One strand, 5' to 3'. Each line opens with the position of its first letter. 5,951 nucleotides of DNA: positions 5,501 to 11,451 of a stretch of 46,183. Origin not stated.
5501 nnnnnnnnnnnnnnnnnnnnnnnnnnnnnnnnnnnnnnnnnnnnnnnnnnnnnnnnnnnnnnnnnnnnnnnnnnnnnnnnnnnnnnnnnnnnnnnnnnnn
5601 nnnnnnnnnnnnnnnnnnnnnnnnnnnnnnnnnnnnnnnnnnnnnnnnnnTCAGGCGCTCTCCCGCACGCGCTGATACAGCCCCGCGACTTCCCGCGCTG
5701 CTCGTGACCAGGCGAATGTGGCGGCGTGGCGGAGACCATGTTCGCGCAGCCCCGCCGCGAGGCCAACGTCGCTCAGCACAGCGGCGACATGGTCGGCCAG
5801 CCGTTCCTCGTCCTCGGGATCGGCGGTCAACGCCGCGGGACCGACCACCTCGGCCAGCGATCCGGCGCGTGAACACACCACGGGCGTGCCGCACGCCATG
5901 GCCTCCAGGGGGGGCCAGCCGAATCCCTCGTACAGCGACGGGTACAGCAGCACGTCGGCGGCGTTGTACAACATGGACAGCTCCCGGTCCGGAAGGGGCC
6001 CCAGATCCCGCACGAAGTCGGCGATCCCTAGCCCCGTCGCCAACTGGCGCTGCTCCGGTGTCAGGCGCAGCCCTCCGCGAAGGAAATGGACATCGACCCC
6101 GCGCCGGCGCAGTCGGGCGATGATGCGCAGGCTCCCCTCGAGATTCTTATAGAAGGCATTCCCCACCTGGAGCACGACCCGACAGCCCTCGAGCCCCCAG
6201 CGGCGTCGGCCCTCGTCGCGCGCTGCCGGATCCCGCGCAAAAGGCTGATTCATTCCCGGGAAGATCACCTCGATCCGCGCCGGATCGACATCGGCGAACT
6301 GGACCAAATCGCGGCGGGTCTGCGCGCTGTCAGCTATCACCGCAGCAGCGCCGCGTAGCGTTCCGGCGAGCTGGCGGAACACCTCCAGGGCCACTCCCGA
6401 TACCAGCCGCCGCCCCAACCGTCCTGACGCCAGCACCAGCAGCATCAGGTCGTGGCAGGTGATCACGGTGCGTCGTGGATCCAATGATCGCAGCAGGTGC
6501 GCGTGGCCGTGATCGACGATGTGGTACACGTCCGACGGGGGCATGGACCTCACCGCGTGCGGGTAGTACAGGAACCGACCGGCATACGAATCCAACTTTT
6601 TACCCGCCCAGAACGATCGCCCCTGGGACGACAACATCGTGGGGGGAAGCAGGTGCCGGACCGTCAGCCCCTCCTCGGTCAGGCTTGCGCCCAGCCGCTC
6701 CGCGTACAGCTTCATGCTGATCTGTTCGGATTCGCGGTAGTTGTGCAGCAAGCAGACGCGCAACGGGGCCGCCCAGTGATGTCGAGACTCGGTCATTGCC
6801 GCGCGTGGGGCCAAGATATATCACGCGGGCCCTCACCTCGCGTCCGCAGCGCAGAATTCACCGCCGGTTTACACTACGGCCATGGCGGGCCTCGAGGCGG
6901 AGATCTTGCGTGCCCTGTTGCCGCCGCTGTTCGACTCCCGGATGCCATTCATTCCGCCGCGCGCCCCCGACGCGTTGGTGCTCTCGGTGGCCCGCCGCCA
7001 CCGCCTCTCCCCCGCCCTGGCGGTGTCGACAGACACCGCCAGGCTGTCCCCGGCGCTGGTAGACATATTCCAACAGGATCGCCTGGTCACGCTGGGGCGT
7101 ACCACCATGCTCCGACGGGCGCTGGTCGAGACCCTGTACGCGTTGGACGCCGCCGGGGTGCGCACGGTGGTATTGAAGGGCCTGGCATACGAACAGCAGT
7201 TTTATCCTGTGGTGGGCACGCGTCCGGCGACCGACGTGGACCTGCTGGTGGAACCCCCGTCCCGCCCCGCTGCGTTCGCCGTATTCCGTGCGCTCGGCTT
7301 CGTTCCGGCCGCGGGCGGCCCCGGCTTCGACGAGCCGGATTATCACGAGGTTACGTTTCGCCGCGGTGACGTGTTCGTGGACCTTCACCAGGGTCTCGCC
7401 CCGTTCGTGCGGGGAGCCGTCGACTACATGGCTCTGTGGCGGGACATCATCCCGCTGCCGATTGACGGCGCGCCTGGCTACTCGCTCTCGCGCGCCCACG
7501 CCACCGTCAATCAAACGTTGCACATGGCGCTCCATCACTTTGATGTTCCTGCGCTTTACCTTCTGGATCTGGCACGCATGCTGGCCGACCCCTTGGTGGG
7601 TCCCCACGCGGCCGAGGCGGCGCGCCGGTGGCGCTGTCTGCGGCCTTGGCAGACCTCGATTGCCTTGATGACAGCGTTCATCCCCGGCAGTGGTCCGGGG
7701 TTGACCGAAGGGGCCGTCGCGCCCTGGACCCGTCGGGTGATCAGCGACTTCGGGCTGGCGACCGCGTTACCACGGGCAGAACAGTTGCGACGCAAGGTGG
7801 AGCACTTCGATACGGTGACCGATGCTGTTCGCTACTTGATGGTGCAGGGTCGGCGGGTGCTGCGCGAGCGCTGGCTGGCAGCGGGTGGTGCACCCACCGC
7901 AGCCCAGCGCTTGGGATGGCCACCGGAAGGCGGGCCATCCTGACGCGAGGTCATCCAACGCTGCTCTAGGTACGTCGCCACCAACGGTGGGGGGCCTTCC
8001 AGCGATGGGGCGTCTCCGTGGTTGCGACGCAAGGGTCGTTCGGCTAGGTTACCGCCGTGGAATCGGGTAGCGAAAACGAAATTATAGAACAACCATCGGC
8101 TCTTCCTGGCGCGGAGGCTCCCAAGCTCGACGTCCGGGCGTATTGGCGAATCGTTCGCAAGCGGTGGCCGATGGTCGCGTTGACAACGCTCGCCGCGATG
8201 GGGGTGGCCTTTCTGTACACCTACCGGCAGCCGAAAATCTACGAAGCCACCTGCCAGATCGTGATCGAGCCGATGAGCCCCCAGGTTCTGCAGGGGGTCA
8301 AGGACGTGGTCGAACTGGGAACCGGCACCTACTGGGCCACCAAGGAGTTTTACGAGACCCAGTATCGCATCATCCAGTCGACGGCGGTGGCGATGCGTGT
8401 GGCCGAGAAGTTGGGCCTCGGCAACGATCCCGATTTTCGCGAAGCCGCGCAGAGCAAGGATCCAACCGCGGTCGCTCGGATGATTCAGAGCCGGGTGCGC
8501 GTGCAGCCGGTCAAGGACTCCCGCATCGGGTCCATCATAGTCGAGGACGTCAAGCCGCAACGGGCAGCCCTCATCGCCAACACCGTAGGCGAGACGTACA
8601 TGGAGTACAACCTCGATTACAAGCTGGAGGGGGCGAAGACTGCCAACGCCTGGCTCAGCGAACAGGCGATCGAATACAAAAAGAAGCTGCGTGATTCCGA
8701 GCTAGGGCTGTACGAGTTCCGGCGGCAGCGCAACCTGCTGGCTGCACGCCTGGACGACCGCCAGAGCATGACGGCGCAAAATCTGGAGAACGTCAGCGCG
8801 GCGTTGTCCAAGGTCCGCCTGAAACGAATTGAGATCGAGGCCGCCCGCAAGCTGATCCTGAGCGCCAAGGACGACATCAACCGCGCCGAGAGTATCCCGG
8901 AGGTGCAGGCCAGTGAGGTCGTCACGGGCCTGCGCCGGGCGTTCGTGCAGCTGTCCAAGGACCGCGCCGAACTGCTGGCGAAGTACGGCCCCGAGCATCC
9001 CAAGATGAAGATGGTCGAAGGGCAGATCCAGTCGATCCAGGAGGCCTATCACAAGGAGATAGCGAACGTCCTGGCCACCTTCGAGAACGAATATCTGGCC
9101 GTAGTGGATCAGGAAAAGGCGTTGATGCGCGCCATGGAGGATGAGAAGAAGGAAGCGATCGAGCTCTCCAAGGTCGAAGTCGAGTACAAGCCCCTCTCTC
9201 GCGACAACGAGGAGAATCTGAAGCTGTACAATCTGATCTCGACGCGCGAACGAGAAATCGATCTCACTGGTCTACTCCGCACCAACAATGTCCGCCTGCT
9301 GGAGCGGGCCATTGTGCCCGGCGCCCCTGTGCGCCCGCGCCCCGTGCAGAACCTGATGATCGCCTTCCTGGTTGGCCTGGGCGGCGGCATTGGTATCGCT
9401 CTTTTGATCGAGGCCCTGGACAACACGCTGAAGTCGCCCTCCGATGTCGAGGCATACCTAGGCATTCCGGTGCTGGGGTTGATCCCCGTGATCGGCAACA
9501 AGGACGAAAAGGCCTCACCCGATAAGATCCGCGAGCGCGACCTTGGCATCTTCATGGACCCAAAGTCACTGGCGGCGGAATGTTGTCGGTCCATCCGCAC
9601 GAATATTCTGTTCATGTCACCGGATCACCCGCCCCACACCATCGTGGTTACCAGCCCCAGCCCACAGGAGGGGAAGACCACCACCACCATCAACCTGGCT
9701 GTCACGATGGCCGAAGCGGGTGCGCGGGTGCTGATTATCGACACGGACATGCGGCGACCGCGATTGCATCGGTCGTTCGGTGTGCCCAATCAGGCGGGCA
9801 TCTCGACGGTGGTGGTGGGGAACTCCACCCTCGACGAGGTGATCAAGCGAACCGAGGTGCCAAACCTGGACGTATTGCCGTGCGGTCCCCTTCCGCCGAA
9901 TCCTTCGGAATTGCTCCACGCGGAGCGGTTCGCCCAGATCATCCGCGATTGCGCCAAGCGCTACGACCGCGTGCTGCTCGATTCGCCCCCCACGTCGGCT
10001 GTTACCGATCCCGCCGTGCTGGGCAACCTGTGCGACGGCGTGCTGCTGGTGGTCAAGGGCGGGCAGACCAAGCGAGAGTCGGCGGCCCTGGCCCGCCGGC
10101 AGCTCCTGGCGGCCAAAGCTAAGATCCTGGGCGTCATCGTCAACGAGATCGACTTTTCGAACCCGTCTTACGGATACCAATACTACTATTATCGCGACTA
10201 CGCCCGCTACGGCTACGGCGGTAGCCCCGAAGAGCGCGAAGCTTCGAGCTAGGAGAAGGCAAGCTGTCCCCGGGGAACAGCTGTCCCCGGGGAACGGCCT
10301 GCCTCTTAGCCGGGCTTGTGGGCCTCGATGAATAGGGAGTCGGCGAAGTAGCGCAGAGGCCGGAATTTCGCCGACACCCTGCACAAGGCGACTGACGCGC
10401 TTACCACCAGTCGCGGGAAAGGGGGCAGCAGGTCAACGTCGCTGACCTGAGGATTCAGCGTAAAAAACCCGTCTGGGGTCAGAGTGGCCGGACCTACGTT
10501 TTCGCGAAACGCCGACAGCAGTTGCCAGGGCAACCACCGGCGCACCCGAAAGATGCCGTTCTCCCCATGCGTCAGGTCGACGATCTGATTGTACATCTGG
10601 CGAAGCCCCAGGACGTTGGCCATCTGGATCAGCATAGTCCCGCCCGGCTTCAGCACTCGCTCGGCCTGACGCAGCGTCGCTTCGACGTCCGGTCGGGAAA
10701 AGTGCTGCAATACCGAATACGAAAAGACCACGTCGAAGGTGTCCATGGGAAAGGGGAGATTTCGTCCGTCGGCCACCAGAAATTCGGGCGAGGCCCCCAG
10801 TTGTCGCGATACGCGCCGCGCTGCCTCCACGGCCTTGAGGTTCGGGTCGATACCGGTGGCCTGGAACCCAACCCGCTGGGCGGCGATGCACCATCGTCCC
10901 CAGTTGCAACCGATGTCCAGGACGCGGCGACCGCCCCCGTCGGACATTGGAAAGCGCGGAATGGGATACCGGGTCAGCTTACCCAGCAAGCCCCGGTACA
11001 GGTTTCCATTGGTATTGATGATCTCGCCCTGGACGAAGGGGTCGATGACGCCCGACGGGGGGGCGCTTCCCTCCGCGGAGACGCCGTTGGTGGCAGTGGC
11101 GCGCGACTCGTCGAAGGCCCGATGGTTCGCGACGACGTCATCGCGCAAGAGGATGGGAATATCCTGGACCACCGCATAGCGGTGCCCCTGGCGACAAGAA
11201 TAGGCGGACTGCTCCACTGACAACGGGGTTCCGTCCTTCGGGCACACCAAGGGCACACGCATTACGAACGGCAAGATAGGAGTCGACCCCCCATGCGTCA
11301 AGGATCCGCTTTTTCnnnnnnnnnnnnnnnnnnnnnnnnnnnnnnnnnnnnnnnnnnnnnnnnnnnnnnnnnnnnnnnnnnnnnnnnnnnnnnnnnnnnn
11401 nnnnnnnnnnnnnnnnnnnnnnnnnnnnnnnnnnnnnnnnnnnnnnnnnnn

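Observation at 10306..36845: Nine SAM-methyltransferase domains in one glycan locus: a predicted hyper-methylated polysaccharide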

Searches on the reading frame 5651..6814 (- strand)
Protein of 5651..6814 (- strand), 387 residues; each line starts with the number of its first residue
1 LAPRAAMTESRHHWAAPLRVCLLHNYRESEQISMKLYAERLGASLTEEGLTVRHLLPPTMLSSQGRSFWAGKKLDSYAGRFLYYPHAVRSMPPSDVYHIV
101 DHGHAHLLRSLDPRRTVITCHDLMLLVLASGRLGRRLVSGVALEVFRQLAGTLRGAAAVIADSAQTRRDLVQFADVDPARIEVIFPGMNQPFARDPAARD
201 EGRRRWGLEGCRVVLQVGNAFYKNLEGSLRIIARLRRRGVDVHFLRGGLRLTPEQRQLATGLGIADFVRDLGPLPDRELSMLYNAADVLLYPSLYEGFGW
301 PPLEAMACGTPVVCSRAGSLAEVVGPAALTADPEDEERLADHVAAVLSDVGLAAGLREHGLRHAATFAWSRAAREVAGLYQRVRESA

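Call 7: search_protein_families(library=pfam, proteins=[window:5651-6814:-], max_evalue=0.01)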
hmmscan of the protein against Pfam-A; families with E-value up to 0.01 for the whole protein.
window:5651-6814:- (387 aa): 5 families
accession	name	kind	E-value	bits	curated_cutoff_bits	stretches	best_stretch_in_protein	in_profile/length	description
PF00534.26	Glycos_transf_1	-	2.7e-25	89.3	26.4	1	202-358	5-167/172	Glycosyl transferases group 1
PF13692.12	Glyco_trans_1_4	-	9.5e-24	84.7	27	1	212-349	2-142/142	Glycosyl transferases group 1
PF13439.12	Glyco_transf_4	-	2.3e-11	44.5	28.5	1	45-188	33-166/170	Glycosyltransferase Family 4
PF20706.3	GT4-conflict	-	1.4e-10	41.2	26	1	219-375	208-384/385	Family 4 Glycosyltransferase in conflict systems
PF13524.12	Glyco_trans_1_2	-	3.6e-05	24.2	25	1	268-364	29-129/144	Glycosyl transferase-like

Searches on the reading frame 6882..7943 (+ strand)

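Call 7: search_protein_families(library=pfam, proteins=[window:6882-7943:+], max_evalue=0.01)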
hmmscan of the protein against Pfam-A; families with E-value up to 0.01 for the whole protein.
window:6882-7943:+ (353 aa): 1 family
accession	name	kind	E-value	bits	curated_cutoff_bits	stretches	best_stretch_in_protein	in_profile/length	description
PF14907.12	NTP_transf_5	-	4.2e-33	115.4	31.2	1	33-266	8-247/249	Uncharacterised nucleotidyltransferase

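Call 21: search_protein_families(library=ncbifam, proteins=[window:6882-7943:+], max_evalue=0.00001)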
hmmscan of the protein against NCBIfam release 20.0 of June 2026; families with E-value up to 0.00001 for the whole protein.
window:6882-7943:+ (353 aa): 0 families

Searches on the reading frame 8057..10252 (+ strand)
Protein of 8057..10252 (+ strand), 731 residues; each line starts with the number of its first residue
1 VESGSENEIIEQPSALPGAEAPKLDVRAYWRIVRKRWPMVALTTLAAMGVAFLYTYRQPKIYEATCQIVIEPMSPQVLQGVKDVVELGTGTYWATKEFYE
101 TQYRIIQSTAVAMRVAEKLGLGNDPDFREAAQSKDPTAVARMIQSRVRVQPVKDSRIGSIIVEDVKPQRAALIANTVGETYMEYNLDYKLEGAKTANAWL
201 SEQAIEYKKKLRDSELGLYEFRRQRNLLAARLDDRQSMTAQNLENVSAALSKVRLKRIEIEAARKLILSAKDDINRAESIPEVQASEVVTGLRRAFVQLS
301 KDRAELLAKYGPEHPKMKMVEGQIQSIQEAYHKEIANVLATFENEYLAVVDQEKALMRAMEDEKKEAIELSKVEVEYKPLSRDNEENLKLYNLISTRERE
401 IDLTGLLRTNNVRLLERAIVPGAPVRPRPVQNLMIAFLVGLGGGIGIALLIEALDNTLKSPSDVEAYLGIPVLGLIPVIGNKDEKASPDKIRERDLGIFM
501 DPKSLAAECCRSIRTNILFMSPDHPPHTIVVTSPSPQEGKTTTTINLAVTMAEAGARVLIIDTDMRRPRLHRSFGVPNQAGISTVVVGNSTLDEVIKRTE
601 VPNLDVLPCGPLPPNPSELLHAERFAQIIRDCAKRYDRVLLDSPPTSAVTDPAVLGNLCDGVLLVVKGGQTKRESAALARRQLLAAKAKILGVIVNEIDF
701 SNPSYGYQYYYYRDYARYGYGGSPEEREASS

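Call 7: search_protein_families(library=pfam, proteins=[window:8057-10252:+], max_evalue=0.01)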
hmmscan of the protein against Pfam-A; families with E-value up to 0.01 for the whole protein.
window:8057-10252:+ (731 aa): 8 families
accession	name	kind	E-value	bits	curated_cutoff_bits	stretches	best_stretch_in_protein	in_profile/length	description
PF13614.12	AAA_31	-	3.6e-14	53.5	27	1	539-650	14-132/177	AAA domain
PF02706.20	Wzz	-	4.6e-10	40.1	25.5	1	23-119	2-91/91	Chain length determinant protein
PF01656.29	CbiA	-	6.9e-09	36.2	25.4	1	529-699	1-84/125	CobQ/CobB/MinD/ParA nucleotide binding domain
PF13807.11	GNVR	-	1.1e-08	35.3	27.7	1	380-450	9-79/82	G-rich domain on putative tyrosine kinase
PF10609.15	ParA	-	8.9e-07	29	27.1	1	527-712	4-189/246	NUBPL iron-transfer P-loop NTPase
PF09140.17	MipZ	-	1.2e-06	28.5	20.7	1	527-645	1-109/262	ATPase MipZ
PF06564.18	CBP_BcsQ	-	5.3e-05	23.3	21.3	1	538-689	13-165/234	Cellulose biosynthesis protein BcsQ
PF13500.12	AAA_26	-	0.00093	19.5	27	0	641-698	110-167/198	AAA domain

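Call 21: search_protein_families(library=ncbifam, proteins=[window:8057-10252:+], max_evalue=0.00001)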
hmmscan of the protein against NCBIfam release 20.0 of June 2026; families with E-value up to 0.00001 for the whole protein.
window:8057-10252:+ (731 aa): 13 families
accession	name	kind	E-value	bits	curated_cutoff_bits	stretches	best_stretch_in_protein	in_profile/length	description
TIGR01005.1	eps_transp_fam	subfamily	3.4e-81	273.5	411.7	2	135-720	134-742/754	exopolysaccharide transport protein family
NF008568.0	PRK11519.1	equivalog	1.8e-63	214.9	1068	1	332-712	327-713/720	tyrosine-protein kinase Wzc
TIGR01007.1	eps_fam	subfamily_domain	4.6e-57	192.8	108.05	1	510-711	3-203/204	polysaccharide biosynthesis tyrosine autokinase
NF007350.0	PRK09841.1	equivalog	1.6e-53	182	1248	1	334-713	329-721/726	tyrosine-protein kinase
TIGR03017.1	EpsF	equivalog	5.4e-52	177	422.75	1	32-476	9-443/444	chain length determinant protein EpsF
TIGR03007.1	pepcterm_ChnLen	equivalog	4.5e-42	143.9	278.85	1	25-487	2-471/498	XrtA system polysaccharide chain length determinant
TIGR03018.1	pepcterm_TyrKin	hypoth_equivalog_domain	3.4e-39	134.3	230.65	1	502-696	7-207/207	XrtA-associated tyrosine autokinase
TIGR03029.1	EpsG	equivalog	1.3e-35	122.9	313.8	1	500-696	77-273/274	chain length determinant protein tyrosine kinase EpsG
TIGR01006.1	polys_exp_MPA1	subfamily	7.2e-20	71.4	296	1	404-477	149-222/226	CspC family polysaccharide chain length determinant protein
TIGR01968.1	minD_bact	equivalog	5.3e-12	45.6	212.9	1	528-644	3-120/261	septum site-determining protein MinD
TIGR01969.1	minD_arch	subfamily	7.3e-12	45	201.75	1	528-698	2-170/251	cell division ATPase MinD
NF041546.1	ParA_partition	equivalog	2.6e-08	33.7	180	0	539-567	12-40/203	ParA family partition ATPase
TIGR03371.1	cellulose_yhjQ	equivalog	4.7e-06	26.3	157.85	0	529-698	4-178/246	cellulose biosynthesis protein BcsQ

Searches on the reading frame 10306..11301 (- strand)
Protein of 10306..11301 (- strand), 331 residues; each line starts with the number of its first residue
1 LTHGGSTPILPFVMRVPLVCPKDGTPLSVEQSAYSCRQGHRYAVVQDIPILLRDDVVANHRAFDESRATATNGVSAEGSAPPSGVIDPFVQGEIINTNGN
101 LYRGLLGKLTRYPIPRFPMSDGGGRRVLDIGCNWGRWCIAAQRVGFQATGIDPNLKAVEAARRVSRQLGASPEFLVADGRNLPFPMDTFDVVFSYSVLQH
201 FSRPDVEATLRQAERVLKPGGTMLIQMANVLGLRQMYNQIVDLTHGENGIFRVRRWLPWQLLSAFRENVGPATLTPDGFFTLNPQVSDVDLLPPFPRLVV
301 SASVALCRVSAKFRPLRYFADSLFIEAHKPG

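Call 4: search_protein_families(library=pfam, proteins=[window:10306-11301:-], max_evalue=0.01)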
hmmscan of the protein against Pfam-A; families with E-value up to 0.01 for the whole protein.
window:10306-11301:- (331 aa): 11 families
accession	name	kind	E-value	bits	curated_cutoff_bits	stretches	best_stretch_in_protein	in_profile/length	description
PF13649.12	Methyltransf_25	-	2.2e-23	83.2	27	1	127-221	1-97/97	Methyltransferase domain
PF08241.18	Methyltransf_11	-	6.7e-23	81.6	21.2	1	128-225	1-95/95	Methyltransferase domain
PF13489.12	Methyltransf_23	-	2.5e-18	66.8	27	1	116-239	15-131/164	Methyltransferase domain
PF13847.12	Methyltransf_31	-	1.5e-17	64.1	27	1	124-232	4-114/145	Methyltransferase domain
PF08242.18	Methyltransf_12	-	3.3e-15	57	30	1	128-222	1-97/98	Methyltransferase domain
PF01209.24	Ubie_methyltran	-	5.5e-09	36.1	20.1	1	122-225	46-151/233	ubiE/COQ5 methyltransferase family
PF02353.26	CMAS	-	1e-07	32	27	1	124-245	63-184/273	Mycolic acid cyclopropane synthetase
PF08003.17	Methyltransf_9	-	1.1e-07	31.6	23.8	1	120-230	112-222/315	Protein of unknown function (DUF1698)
PF05175.20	MTS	-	2.3e-05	24.6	23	1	124-240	32-153/170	Methyltransferase small domain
PF03141.22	Methyltransf_29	-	0.007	15.4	23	1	120-231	114-223/506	Putative S-adenosyl-L-methionine-dependent methyltransferase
PF21302.3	Zn_ribbon_RlmA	-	0.0093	16.4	27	0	19-42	2-25/44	RlmA, N-terminal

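Call 8: search_protein_families(library=ncbifam, proteins=[window:10306-11301:-], max_evalue=0.01)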
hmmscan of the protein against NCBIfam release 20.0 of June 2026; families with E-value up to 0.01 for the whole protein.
window:10306-11301:- (331 aa): 39 families (the best 25 are shown)
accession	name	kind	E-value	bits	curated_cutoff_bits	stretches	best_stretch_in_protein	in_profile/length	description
NF045667.1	MTase_DVU1556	equivalog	2.1e-14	53.5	155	1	124-225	23-119/213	DVU_1556 family methyltransferase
NF043040.1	corrin_prot_MT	hypoth_equivalog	1.8e-13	50.4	180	1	124-225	42-147/216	corrinoid protein-associated methyltransferase CpaM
NF047649.1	MTase_UXPK_star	exception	5.3e-13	48.6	460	1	124-226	78-182/283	methyltransferase/UXPK-star double selenoprotein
NF041537.1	ArsM_AhpD_UU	exception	4.8e-11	42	510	1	123-226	76-181/345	arsenite methyltransferase/AhpD domain selenoprotein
NF041536.1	ArsM_DUF2284_UU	exception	6.5e-11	41.2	575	1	123-226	76-181/459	arsenite methyltransferase/DUF2284 domain selenoprotein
NF008823.0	PRK11873.1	subfamily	2.5e-10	40.3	263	1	124-225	78-181/272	arsenite methyltransferase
TIGR01983.1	UbiG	equivalog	2.9e-10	39.9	102.95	1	124-229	50-155/228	bifunctional 2-polyprenyl-6-hydroxyphenol methylase/3-demethylubiquinol 3-O-methyltransferase UbiG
NF041255.1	mycofact_MftM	equivalog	9.1e-10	38.3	200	1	124-216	140-232/289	mycofactocin oligosaccharide methyltransferase MftM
TIGR00452.1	TIGR00452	equivalog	4.1e-09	35.7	275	1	123-227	117-221/316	tRNA 5-methoxyuridine(34)/uridine 5-oxyacetic acid(34) synthase CmoB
NF045649.1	2X_seleno_MduS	exception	5e-09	35.6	380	1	124-224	42-146/338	methyltransferase domain-containing selenoprotein MduS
NF040539.1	AST_met_ArsM_2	exception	7e-09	35.9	240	1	125-224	58-162/262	putative arsinothricin biosynthesis methyltransferase ArsM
NF045825.1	FAmtase_mtf2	equivalog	8.2e-09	35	400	1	122-225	57-158/248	fatty-acid O-methyltransferase Mtf2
TIGR01934.1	MenG_MenH_UbiE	subfamily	1.4e-08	34.3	158.35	1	124-225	40-141/223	ubiquinone/menaquinone biosynthesis methyltransferase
TIGR04290.1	meth_Rta_06860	hypoth_equivalog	1.8e-08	34.2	300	1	121-256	47-179/226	TIGR04290 family methyltransferase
NF011650.0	PRK15068.1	equivalog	3.4e-08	32.7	209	1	124-227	123-227/324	tRNA 5-methoxyuridine(34)/uridine 5-oxyacetic acid(34) synthase CmoB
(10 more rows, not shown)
